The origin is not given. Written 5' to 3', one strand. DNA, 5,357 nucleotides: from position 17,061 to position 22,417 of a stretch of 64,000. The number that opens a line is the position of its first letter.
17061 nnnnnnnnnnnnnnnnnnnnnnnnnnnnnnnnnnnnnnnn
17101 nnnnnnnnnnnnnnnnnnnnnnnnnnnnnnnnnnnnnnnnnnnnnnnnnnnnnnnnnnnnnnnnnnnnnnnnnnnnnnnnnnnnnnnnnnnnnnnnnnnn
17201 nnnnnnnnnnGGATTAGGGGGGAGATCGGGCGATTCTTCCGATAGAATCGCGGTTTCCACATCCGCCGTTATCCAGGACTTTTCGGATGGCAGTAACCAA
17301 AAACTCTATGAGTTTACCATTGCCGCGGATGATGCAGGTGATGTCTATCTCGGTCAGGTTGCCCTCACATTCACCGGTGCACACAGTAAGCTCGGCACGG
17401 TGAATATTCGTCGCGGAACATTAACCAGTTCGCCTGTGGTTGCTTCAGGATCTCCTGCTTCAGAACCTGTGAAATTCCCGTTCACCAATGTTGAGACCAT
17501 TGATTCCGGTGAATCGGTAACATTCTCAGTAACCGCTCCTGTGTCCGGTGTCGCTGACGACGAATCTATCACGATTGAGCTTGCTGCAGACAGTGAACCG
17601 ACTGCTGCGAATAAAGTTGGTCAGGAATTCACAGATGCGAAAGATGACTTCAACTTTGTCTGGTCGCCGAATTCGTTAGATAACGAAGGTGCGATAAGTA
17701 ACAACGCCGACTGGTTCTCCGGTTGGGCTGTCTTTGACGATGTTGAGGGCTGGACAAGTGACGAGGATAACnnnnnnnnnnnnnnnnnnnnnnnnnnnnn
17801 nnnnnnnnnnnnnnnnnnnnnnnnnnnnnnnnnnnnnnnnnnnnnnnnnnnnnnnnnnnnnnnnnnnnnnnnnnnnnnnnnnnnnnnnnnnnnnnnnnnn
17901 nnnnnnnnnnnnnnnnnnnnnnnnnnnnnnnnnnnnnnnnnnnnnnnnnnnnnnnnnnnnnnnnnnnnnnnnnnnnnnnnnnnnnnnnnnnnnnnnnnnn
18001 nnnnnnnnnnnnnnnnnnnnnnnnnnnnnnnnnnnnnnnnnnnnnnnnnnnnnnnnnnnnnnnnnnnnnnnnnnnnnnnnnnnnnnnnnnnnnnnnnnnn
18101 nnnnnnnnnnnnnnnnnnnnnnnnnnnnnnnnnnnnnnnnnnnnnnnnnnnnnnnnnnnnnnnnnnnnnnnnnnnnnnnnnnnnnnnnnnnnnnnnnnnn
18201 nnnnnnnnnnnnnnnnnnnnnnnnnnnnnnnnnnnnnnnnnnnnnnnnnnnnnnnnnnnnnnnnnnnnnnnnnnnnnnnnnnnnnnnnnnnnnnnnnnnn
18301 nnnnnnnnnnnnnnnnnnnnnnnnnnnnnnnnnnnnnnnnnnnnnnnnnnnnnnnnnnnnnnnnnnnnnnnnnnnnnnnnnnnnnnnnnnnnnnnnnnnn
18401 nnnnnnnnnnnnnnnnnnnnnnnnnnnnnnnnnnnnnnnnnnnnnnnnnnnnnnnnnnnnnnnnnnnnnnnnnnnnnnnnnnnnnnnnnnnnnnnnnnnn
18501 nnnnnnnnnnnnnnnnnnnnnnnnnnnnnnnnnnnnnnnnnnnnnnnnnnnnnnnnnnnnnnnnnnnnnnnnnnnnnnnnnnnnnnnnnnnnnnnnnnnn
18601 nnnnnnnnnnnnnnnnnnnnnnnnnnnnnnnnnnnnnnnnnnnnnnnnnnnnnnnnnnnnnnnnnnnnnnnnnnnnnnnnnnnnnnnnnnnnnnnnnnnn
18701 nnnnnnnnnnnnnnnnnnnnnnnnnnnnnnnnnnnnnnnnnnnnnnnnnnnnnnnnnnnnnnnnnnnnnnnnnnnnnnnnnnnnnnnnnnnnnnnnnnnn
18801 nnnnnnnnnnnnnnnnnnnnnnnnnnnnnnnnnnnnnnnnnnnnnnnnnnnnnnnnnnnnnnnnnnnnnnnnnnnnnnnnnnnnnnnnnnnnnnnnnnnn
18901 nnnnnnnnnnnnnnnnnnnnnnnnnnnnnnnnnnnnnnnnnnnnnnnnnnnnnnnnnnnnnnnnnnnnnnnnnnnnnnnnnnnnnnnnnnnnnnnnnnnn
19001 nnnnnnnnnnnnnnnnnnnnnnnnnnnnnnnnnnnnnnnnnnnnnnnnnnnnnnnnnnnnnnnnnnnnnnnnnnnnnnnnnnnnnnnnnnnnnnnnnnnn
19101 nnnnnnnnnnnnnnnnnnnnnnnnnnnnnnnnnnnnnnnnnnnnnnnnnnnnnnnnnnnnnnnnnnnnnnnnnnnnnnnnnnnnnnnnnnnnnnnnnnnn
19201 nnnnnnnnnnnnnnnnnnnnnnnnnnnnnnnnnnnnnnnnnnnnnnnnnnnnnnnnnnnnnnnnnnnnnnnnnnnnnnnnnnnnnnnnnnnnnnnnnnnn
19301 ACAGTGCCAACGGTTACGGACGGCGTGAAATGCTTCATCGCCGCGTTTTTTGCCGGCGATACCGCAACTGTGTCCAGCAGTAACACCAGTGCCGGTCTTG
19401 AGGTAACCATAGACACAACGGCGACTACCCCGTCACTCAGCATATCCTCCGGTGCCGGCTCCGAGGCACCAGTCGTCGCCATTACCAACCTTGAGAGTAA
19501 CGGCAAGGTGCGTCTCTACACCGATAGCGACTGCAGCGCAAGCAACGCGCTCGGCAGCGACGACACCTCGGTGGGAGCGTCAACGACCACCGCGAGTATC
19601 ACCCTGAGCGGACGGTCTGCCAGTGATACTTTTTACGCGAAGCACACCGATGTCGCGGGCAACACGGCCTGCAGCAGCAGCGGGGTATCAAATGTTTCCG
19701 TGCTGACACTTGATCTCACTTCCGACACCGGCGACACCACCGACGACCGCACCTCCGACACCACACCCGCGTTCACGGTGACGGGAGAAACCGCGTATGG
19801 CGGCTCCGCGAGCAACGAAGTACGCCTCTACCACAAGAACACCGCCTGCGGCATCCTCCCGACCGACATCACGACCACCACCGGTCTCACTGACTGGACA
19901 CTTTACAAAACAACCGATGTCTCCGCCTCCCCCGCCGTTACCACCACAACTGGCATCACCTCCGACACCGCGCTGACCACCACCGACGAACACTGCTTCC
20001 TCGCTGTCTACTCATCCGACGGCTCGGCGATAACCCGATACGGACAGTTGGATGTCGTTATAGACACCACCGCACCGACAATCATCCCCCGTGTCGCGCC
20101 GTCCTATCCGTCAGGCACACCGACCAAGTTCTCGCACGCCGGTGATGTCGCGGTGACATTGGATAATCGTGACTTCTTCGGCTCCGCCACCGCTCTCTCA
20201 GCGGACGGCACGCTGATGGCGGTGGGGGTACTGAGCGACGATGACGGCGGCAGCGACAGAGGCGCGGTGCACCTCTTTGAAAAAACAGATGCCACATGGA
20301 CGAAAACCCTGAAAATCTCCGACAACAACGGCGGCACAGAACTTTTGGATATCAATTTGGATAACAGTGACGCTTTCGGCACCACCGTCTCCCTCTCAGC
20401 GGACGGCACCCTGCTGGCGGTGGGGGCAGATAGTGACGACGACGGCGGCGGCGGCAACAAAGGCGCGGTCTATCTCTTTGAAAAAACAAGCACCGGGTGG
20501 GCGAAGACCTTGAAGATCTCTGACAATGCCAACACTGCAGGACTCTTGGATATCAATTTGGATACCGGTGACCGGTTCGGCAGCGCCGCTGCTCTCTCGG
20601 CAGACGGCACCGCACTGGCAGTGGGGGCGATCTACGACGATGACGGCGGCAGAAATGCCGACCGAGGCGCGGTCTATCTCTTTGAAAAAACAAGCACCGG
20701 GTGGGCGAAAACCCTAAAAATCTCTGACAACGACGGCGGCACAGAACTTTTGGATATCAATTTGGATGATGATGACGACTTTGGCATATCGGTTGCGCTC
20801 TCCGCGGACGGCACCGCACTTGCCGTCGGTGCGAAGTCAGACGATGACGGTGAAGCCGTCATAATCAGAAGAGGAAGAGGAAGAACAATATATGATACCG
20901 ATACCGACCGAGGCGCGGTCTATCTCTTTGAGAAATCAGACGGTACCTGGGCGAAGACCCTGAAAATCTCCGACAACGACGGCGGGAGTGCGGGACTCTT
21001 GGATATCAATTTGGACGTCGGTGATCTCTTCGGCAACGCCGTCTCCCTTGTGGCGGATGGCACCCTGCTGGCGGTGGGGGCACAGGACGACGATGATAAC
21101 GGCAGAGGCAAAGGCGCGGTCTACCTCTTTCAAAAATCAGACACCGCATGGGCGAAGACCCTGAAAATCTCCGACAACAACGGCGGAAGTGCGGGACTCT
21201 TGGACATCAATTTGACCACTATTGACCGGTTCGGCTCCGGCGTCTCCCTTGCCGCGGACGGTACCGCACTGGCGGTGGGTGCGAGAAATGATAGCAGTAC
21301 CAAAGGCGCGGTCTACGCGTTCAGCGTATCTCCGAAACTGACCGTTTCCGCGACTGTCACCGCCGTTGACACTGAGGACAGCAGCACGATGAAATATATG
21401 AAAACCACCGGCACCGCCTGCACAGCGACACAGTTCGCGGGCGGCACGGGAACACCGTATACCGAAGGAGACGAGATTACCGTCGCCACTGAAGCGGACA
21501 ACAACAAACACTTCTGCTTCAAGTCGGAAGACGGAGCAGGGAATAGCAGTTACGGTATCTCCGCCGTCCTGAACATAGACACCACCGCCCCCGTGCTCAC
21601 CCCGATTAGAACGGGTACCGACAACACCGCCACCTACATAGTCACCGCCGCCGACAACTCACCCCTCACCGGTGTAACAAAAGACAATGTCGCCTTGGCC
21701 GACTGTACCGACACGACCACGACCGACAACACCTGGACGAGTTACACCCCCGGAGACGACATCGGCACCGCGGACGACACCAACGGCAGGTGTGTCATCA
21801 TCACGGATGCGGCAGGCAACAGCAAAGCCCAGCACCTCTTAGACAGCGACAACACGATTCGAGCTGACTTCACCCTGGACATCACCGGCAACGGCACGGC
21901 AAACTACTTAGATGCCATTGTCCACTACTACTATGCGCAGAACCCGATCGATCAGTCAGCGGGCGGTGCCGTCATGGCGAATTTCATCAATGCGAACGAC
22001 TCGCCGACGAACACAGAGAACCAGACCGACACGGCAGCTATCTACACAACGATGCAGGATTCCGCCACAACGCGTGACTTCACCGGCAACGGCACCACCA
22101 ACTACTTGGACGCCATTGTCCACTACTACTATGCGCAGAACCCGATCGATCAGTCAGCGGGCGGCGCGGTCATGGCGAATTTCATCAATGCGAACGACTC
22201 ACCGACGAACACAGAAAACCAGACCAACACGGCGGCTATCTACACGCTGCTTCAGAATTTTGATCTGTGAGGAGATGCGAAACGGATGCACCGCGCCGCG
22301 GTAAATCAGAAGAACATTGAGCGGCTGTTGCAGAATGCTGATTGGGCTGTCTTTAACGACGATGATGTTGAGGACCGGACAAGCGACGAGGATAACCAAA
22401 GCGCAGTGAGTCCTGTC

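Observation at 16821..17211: Conserved C-terminal tandem pair of dockerin-like calcium-loop modules on G1-G6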

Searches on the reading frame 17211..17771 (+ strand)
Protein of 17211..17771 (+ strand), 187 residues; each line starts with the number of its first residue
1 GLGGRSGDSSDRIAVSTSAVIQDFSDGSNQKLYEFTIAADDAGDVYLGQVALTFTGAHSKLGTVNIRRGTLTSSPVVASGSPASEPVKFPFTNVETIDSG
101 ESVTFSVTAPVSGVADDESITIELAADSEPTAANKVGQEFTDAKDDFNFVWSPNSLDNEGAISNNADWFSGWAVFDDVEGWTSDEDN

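Call 32: search_protein_families(library=pfam, proteins=[window:17211-17771:+], max_evalue=10)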
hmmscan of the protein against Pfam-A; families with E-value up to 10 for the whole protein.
seq(187 aa): 0 families

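Call 33: search_protein_families(library=ncbifam, proteins=[window:17211-17771:+], max_evalue=10)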
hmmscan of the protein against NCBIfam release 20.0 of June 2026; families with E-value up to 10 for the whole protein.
seq(187 aa): 0 families

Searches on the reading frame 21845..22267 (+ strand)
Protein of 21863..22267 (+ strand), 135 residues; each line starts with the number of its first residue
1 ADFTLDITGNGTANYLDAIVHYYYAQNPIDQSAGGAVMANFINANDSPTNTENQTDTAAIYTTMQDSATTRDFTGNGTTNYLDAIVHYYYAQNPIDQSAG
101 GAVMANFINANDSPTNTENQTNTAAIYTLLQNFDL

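Call 4: search_protein_families(library=pfam, proteins=[window:21863-22267:+], max_evalue=10)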
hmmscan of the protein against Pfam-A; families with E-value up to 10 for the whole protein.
seq(135 aa): 4 families
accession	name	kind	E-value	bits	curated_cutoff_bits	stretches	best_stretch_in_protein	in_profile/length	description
PF04056.20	Ssl1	-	0.019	15.2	27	1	78-98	21-41/193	Ssl1-like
PF16805.11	Trans_coact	-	0.035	14.4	25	0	12-23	20-31/73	Phage late-transcription coactivator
PF15887.11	Peptidase_Mx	-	0.39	10.5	27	1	7-78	115-180/236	Putative zinc-binding metallo-peptidase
PF00404.24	Dockerin_1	-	0.97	10.1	22.9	0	72-92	3-23/57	Dockerin type I domain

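Call 6: find_homologous_proteins(query=window:21863-22267:+, max_evalue=0.01)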
Query seq(135 aa): 131 candidates shared short words with the query, none scored E <= 0.01.

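Call 20: predict_structure(alignment_id=A2)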
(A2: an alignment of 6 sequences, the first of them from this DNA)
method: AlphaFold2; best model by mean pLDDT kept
length: 141 residues; sequences in the alignment: 6
mean_pLDDT: 35.7   pTM: 0.23
mean pLDDT of the five models: 35.7, 34.6, 34.3, 32.9, 31.8
residues with pLDDT >= 90: 0; 70-90: 0; 50-70: 0; < 50: 141
segments of 3 or more residues with pLDDT < 50: 1-141
pLDDT, mean of each block of 10 residues (from residue 1): 28 34 40 38 41 31 39 34 37 41 40 35 30 31 28
secondary structure, 60 per line:
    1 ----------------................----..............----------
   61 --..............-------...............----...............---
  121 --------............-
elements in order: H17-32 H37-50 H63-76 H84-98 H103-117 H129-140

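Call 33: search_protein_families(library=ncbifam, proteins=[window:21863-22267:+], max_evalue=10)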
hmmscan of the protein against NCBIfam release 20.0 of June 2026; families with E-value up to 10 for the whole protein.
seq(135 aa): 4 families
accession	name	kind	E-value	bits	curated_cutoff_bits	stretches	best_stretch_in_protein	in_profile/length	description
NF005213.0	PRK06698.1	equivalog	0.0041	16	768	2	57-92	335-370/459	bifunctional 5'-methylthioadenosine/S-adenosylhomocysteine nucleosidase/phosphatase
NF041221.1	BagZ_FevE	exception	0.028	14.5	200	1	9-51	79-119/122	bagremycin/ferroverdin biosynthesis copper chaperon BagZ/FevE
NF005379.0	PRK06922.1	equivalog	0.095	11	602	1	10-45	404-439/677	class I SAM-dependent methyltransferase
NF008087.0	PRK10826.1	equivalog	0.12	12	191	1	61-110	33-82/222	hexitol phosphatase HxpB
